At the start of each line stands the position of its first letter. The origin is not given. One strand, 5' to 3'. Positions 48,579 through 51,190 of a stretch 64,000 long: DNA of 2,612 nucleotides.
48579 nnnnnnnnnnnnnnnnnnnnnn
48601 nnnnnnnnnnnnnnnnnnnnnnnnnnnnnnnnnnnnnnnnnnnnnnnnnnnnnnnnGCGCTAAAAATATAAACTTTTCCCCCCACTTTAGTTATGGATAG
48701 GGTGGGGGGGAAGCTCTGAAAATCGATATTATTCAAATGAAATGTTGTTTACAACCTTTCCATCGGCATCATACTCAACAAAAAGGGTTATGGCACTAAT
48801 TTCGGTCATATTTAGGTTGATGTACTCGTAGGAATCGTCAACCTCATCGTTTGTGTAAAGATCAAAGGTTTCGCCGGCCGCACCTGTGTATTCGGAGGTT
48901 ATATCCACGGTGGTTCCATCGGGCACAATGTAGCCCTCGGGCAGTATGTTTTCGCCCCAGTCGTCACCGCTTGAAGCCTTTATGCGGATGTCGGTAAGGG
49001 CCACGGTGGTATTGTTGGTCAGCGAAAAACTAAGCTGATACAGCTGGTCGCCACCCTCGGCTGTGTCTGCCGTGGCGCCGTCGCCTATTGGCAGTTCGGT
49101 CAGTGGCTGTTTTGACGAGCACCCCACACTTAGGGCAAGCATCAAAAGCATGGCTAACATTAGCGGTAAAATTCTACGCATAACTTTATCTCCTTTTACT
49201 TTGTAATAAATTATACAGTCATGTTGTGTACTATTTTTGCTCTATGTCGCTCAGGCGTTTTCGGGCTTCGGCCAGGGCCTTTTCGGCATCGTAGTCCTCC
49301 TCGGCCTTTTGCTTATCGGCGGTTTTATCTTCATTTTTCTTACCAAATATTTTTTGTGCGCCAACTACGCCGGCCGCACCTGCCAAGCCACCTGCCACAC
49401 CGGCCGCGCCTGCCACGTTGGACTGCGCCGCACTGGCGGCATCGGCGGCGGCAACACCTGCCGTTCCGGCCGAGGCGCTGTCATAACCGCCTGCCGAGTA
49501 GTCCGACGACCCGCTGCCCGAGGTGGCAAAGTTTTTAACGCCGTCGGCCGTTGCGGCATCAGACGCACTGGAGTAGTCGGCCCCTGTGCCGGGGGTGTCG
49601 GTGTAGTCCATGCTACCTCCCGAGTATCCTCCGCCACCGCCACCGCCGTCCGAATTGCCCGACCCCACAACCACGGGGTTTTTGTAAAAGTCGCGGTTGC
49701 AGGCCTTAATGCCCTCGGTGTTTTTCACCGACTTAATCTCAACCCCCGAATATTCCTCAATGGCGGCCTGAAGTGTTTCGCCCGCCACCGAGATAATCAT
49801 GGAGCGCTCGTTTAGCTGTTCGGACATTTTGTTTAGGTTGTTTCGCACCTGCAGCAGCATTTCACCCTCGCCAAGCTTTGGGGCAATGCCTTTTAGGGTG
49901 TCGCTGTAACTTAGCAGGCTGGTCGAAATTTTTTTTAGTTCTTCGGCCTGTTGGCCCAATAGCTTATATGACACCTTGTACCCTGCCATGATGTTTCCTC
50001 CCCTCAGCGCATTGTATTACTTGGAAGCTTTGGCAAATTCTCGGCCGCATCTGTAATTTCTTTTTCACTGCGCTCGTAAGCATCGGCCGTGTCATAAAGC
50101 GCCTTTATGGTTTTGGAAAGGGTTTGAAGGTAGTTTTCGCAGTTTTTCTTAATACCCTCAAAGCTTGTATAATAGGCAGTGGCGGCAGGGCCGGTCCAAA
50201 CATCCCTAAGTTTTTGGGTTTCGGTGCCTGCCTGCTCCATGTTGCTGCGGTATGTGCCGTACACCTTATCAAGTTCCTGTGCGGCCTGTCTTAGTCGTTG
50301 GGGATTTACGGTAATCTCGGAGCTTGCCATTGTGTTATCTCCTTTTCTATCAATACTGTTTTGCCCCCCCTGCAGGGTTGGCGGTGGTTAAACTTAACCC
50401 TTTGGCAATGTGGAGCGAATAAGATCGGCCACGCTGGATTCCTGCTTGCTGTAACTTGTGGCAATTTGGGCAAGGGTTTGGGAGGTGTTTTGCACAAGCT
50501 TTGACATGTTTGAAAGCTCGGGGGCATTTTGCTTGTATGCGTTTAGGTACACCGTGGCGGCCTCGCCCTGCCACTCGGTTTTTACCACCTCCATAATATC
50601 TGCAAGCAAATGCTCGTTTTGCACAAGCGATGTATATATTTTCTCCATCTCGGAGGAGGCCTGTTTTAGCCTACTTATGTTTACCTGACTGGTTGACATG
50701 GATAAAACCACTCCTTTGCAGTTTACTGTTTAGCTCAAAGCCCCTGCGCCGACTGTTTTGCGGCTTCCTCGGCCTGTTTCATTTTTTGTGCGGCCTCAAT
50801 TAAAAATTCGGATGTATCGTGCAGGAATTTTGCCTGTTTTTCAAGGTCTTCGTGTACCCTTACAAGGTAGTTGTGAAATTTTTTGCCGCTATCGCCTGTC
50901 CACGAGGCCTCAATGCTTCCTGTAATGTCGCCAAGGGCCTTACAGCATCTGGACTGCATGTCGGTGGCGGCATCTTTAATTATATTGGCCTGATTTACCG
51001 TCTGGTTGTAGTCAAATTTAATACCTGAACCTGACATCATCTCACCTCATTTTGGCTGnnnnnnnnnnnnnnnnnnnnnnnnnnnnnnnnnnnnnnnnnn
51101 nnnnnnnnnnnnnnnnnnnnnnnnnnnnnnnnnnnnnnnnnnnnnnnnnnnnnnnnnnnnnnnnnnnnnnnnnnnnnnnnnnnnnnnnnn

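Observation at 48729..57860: Stripped-down T7SSb-like secretion locus: EssC, YukD and five WXG100 genes, but no recognisable EssA, EssB/YukC or EsaA/YueB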

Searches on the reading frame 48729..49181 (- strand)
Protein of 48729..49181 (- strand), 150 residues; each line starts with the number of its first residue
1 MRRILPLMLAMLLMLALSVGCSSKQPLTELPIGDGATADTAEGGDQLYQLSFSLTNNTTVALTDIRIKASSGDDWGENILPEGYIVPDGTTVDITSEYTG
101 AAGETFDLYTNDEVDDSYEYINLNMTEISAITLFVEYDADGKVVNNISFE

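Call 3: search_protein_families(library=pfam, proteins=[window:48729-49181:-], max_evalue=1)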
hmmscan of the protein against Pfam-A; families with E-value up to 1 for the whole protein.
window:48729-49181:- (150 aa): 0 families

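Call 4: search_protein_families(library=ncbifam, proteins=[window:48729-49181:-], max_evalue=1)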
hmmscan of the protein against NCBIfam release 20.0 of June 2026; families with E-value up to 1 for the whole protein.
window:48729-49181:- (150 aa): 1 family
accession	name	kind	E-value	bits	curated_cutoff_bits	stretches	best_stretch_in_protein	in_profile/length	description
NF033216.1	lipo_YgdI_YgdR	subfamily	0.17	11.8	42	1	5-28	4-26/71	YgdI/YgdR family lipoprotein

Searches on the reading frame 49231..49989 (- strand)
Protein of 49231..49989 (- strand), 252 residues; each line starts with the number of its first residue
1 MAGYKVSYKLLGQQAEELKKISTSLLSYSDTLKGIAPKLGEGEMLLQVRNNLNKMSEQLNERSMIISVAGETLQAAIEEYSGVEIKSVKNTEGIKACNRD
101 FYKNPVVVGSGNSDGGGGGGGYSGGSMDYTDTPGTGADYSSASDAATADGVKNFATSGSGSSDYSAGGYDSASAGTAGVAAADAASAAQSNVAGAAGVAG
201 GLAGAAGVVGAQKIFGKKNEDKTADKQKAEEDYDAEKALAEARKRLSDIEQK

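Call 3: search_protein_families(library=pfam, proteins=[window:49231-49989:-], max_evalue=1)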
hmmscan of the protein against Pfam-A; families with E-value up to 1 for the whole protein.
window:49231-49989:- (252 aa): 1 family
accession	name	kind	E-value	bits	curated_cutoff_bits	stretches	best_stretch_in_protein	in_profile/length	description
PF12081.13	GldM_1st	-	0.0019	18.7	25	1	7-90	41-127/194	GldM N-terminal domain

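Call 4: search_protein_families(library=ncbifam, proteins=[window:49231-49989:-], max_evalue=1)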
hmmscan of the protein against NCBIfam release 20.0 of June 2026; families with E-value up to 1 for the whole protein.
window:49231-49989:- (252 aa): 1 family
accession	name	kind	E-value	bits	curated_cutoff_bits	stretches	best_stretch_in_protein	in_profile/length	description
NF035934.1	ESAT6_2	subfamily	0.059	13.6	100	1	43-91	45-93/96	pore-forming ESAT-6 family protein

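Call 36: find_homologous_proteins(query=window:49234-49989:-, max_evalue=0.001)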
Query window:49234-49989:- (252 aa): 5 proteins with E <= 0.001 among 8000 candidates.
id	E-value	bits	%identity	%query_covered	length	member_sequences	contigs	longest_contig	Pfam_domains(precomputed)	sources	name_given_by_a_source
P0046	8.3e-149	511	100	100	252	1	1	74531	-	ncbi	-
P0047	2.4e-30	124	49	42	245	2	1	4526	-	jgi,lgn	jgi:hypothetical protein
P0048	8.8e-29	119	49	42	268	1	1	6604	-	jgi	jgi:hypothetical protein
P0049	2.9e-28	117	46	42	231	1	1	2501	-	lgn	-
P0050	3.6e-27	114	50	42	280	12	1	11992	PF05887.17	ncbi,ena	-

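Call 43: list_cluster_members(proteins=[P0046, P0050, P0001])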
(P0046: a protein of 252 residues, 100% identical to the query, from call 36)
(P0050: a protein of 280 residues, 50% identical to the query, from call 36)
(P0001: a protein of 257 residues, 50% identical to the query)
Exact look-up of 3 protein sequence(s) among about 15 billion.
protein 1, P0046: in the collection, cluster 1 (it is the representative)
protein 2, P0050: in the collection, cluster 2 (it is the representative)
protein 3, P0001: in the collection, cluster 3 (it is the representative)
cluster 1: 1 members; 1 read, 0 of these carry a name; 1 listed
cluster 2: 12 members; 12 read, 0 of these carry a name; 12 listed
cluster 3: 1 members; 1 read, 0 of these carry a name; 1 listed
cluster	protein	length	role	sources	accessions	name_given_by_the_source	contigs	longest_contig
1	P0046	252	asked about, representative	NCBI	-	-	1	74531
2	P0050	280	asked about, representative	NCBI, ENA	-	-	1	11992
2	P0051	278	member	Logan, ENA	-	-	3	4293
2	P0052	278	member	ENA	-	-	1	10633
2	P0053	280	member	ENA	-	-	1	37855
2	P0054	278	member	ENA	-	-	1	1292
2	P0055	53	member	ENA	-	-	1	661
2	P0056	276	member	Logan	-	-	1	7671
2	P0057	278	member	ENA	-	-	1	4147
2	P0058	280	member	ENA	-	-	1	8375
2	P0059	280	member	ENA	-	-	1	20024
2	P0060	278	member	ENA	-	-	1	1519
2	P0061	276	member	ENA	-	-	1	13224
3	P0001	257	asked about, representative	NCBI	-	-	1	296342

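Call 49: predict_structure(alignment_id=A2)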
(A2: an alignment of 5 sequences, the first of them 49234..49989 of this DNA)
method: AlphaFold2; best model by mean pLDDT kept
length: 252 residues; sequences in the alignment: 5
mean_pLDDT: 54.2   pTM: 0.30
mean pLDDT of the five models: 54.2, 50.2, 43.5, 42.7, 42.1
residues with pLDDT >= 90: 5; 70-90: 80; 50-70: 22; < 50: 145
segments of 3 or more residues with pLDDT < 50: 1-4, 90-94, 96-99, 104-231
pLDDT, mean of each block of 10 residues (from residue 1): 59 83 88 84 87 90 86 78 53 47 45 32 31 34 33 35 31 33 34 29 36 43 44 62 78 69
secondary structure, 60 per line:
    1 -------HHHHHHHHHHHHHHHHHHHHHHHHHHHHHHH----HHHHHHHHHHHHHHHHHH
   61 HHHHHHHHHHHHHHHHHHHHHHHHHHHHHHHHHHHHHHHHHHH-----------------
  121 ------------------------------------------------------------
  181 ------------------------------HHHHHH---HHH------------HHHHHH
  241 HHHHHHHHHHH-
elements in order: H8-38 H43-103 H211-216 H235-251

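Call 52: fold_search(model_id=the predicted structure, library=pdb)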
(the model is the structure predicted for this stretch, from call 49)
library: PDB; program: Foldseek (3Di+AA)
matches with E <= 10: 286; with E <= 0.001: 0
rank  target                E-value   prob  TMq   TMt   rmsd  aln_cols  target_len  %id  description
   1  9a72_A                1.4e-01  1.00  0.36  0.32   3.1       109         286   17  Integrative model of YFMS-CHEW by crosslinking MS and deep learning (released 2024-09-18)
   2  3o9o_B                2.0e-01  0.99  0.30  0.73   3.4        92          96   16  Crystal Structure of GBS1074, an Esat-6 homologue from Group B Streptococcus (released 2010-11-10)
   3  4j7k_C                2.2e-01  1.00  0.30  0.74   2.8        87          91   16  The crystal structure of a secreted protein EsxB (Mutant E54Q) from Bacillus anthracis str. Sterne (released 2013-03-06)
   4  3gvm_B                2.3e-01  0.99  0.32  0.80   2.2        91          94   11  Structure of the homodimeric WXG-100 family protein from Streptococcus agalactiae (released 2010-09-08)
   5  4j41_A                2.5e-01  1.00  0.30  0.78   2.4        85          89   16  The crystal structure of a secreted protein EsxB (Mutant P67A) from Bacillus anthracis str. Sterne (released 2013-02-20)
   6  4j11_C                2.5e-01  0.99  0.30  0.75   2.8        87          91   16  The crystal structure of a secreted protein ESXB (wild-type, in P21 space group) from Bacillus anthracis str. sterne (released 2013-02-13)
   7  3gwk_E                2.5e-01  0.99  0.32  0.78   3.1        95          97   12  Structure of the homodimeric WXG-100 family protein from Streptococcus agalactiae (released 2010-09-08)
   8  9ftl_A                2.5e-01  0.63  0.23  0.30   5.8       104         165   18  Asgard ESCRT-IIIB filament structure (released 2025-04-16)
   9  4j10_A                2.6e-01  0.99  0.30  0.79   2.6        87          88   16  The crystal structure of a secreted protein ESXB (SeMet-labeled) from Bacillus anthracis str. Sterne (released 2013-02-13)
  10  3gvm_A                2.6e-01  0.99  0.32  0.77   3.2        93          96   12  Structure of the homodimeric WXG-100 family protein from Streptococcus agalactiae (released 2010-09-08)
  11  2vrz_A                2.8e-01  0.99  0.31  0.72   3.9        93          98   14  Structural analysis of homodimeric staphylococcal aureus EsxA (released 2008-08-26)
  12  3gvm_C                3.0e-01  0.99  0.32  0.78   3.1        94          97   12  Structure of the homodimeric WXG-100 family protein from Streptococcus agalactiae (released 2010-09-08)
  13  4j7k_A                3.2e-01  0.99  0.30  0.78   2.6        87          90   16  The crystal structure of a secreted protein EsxB (Mutant E54Q) from Bacillus anthracis str. Sterne (released 2013-03-06)
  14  3zbh_H                3.2e-01  0.51  0.19  0.40   5.6        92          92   15  Geobacillus thermodenitrificans EsxA crystal form I (released 2012-11-21)
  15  4j11_D                3.4e-01  0.99  0.30  0.79   2.3        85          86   16  The crystal structure of a secreted protein ESXB (wild-type, in P21 space group) from Bacillus anthracis str. sterne (released 2013-02-13)
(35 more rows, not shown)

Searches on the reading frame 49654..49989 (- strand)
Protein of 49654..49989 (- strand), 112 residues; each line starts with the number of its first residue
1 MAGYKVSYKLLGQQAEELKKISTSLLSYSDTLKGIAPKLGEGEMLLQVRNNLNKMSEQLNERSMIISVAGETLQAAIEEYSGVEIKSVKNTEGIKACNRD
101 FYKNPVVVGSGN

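Call 41: find_homologous_proteins(query=window:49654-49989:-, max_evalue=0.001)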
Query window:49654-49989:-: 3 candidates shared short words with the query, none scored E <= 0.001.

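Call 77: search_protein_representatives(protein=window:49654-49989:-)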
Query: 112 residues. Proteins with E-value up to 0.001 (for the whole library): 77; up to 1e-10: 56; up to 1e-30: 1. The best 77 are listed.
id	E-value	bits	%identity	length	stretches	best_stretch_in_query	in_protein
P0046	4.0e-63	225.9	100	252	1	1-112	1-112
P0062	7.7e-30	119.2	53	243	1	1-111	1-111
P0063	3.0e-26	107.7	48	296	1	1-111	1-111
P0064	4.0e-26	107.3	53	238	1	1-110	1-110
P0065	7.8e-26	106.4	52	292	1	1-111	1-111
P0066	8.3e-26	106.3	49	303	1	1-110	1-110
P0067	9.1e-26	106.1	48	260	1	1-110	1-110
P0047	1.6e-25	105.3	50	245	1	1-111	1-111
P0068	1.7e-25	105.2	49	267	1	1-111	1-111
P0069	2.4e-25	104.8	52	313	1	1-111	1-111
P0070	1.2e-24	102.5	50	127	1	1-111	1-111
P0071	3.4e-24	101.1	50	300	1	1-110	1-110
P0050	3.8e-24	100.9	50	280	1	1-110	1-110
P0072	3.9e-24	100.9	51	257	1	1-110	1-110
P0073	5.6e-24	100.4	48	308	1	1-111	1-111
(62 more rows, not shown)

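Call 83: search_dna_similar(query=window:49654-49989:-, collection=plasmids, mode=protein, max_evalue=0.001, max_rows=15)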
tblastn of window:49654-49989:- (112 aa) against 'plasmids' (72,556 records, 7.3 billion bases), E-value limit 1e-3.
No match.

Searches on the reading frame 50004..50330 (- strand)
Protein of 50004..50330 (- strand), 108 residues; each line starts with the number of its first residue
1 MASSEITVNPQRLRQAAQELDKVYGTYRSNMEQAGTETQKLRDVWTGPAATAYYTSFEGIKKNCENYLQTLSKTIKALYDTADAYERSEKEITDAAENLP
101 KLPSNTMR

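Call 3: search_protein_families(library=pfam, proteins=[window:50004-50330:-], max_evalue=1)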
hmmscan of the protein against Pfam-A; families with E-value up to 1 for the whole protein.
window:50004-50330:- (108 aa): 13 families
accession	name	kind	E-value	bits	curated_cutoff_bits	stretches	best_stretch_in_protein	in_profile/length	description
PF06013.18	WXG100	-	1.9e-12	47.7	27.3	1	6-89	2-85/86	Proteins of 100 residues with WXG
PF10824.14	T7SS_ESX_EspC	-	0.00028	21.7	23.5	1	4-92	3-94/100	Excreted virulence factor EspC, type VII ESX diderm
PF00823.25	PPE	-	0.00059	20.3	26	1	10-87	20-91/165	PPE family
PF25547.1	WXG100_2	-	0.0014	19.1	27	1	9-85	27-101/150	WXG100 like domain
PF15456.11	Uds1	-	0.0028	18.3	28.8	1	11-102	48-101/123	Up-regulated During Septation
PF17414.8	MatP_C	-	0.027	15.2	24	1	57-102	14-59/60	MatP C-terminal ribbon-helix-helix domain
PF11815.13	DUF3336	-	0.036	14.2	25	1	50-89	90-129/138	Domain of unknown function (DUF3336)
PF01920.25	Prefoldin_2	-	0.047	14.1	27.6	0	66-106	5-45/106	Prefoldin subunit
PF03938.19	OmpH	-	0.06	14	32.4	1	11-94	15-94/141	Outer membrane protein (OmpH-like)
PF22351.2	TraH_VirB8-like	-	0.077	13.4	26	1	72-93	5-26/123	TraH VirB8-like domain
PF09177.16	STX6_10_61_N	-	0.11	13.5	29.4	1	15-93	12-82/99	Syntaxin 6/10/61, N-terminal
PF20117.4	DUF6507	-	0.13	13.3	25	1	12-96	17-102/120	Family of unknown function (DUF6507)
PF07926.17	TPR_MLP1_2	-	0.27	11.7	36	0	10-46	59-95/129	TPR/MLP1/MLP2-like protein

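Call 4: search_protein_families(library=ncbifam, proteins=[window:50004-50330:-], max_evalue=1)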
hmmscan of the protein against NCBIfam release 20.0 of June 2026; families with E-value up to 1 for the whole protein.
window:50004-50330:- (108 aa): 4 families
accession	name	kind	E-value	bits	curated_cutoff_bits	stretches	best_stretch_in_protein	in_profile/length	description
TIGR03930.1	WXG100_ESAT6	subfamily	6.5e-14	51.9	44.85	1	5-92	1-88/90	WXG100 family type VII secretion target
NF035934.1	ESAT6_2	subfamily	6.1e-08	32.8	100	1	5-98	2-95/96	pore-forming ESAT-6 family protein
NF045982.1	Mbov0283_fam_LP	subfamily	0.0013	19.3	65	1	55-102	67-114/117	Mbov_0283/Mbov_0339 family surface lipoprotein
TIGR00310.1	ZPR1_znf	domain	0.093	12.1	78.3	1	43-74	84-115/192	ZPR1 zinc finger domain-containing protein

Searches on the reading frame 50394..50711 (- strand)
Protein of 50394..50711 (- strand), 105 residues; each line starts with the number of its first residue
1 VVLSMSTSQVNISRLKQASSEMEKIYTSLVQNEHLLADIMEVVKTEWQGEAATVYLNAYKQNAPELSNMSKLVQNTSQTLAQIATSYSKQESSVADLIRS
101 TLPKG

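Call 3: search_protein_families(library=pfam, proteins=[window:50394-50711:-], max_evalue=1)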
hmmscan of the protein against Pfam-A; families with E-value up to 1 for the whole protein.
window:50394-50711:- (105 aa): 12 families
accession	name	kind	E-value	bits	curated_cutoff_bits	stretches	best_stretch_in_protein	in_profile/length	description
PF06013.18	WXG100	-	1.1e-09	38.9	27.3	1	9-91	3-85/86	Proteins of 100 residues with WXG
PF16888.10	YwqH-like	-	3.3e-05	24.6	33.7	1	7-93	21-106/123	YwqH-like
PF20379.3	DUF6674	-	0.0027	17.8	28.5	1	4-96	131-224/251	Family of unknown function (DUF6674)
PF00823.25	PPE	-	0.0031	18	26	1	19-89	27-98/165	PPE family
PF18879.6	EspA_EspE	-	0.0069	17.2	27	1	44-85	32-73/84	EspA/EspE family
PF06694.16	Plant_NMP1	-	0.027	14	25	1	20-99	220-295/318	Plant nuclear matrix protein 1 (NMP1)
PF21053.3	BFA1_C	-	0.03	14.7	23.5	1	43-97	10-61/135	Biogenesis factor required for ATP synthase 1, C-terminal domain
PF24915.1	Spectrin_SESTD1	-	0.066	14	27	1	7-54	35-82/110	SESTD1-like, spectrin repeat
PF20849.2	TelK_muzzle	-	0.066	13.7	27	1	63-99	52-88/118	Protelomerase, muzzle domain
PF01544.23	CorA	-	0.081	12.7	27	1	6-91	144-229/292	CorA-like Mg2+ transporter protein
PF09280.16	XPC-binding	-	0.13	12.4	26.4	1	61-100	5-44/57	XPC-binding domain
PF08702.15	Fib_alpha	-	0.77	10.4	29.9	1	13-97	35-121/143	Fibrinogen alpha/beta chain family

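Call 4: search_protein_families(library=ncbifam, proteins=[window:50394-50711:-], max_evalue=1)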
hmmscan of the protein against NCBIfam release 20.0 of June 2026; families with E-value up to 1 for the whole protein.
window:50394-50711:- (105 aa): 4 families
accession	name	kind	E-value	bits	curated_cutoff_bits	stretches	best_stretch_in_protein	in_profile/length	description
TIGR03930.1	WXG100_ESAT6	subfamily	1.2e-11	44.6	44.85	1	9-95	3-89/90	WXG100 family type VII secretion target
NF035934.1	ESAT6_2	subfamily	1.9e-05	24.8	100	1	9-95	4-90/96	pore-forming ESAT-6 family protein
NF053681.1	divisome_ZapJ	equivalog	0.077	12.8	100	1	8-59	115-166/199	divisome accessory protein ZapJ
NF033774.1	phos_trans_PitA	exception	0.16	10.6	800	1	1-93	249-334/498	inorganic phosphate transporter PitA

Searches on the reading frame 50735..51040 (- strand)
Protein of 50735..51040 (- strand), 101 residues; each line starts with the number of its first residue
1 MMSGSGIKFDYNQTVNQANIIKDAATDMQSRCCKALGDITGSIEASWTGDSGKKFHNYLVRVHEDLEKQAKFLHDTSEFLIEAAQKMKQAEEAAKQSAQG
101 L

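Call 3: search_protein_families(library=pfam, proteins=[window:50735-51040:-], max_evalue=1)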
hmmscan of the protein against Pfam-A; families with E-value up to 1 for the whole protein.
window:50735-51040:- (101 aa): 3 families
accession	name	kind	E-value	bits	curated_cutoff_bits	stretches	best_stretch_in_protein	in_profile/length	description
PF06013.18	WXG100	-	3.8e-10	40.3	27.3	1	7-92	2-86/86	Proteins of 100 residues with WXG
PF25547.1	WXG100_2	-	0.014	15.8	27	1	23-90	40-108/150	WXG100 like domain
PF06824.17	Glyco_hydro_125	-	0.014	14.7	23.4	1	39-68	32-60/414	Metal-independent alpha-mannosidase (GH125)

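Call 4: search_protein_families(library=ncbifam, proteins=[window:50735-51040:-], max_evalue=1)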
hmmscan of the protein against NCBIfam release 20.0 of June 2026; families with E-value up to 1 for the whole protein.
window:50735-51040:- (101 aa): 4 families
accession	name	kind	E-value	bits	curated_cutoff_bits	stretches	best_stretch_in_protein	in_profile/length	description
TIGR03930.1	WXG100_ESAT6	subfamily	2.7e-11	43.5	44.85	1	7-96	2-90/90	WXG100 family type VII secretion target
NF035934.1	ESAT6_2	subfamily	7.7e-05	22.9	100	1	6-100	2-95/96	pore-forming ESAT-6 family protein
NF011615.0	PRK15041.1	equivalog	0.017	13.8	947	1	16-98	247-327/554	methyl-accepting chemotaxis protein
TIGR02698.1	CopY_TcrY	equivalog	0.11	12.7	121.95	1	5-35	57-87/130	CopY/TcrY family copper transport repressor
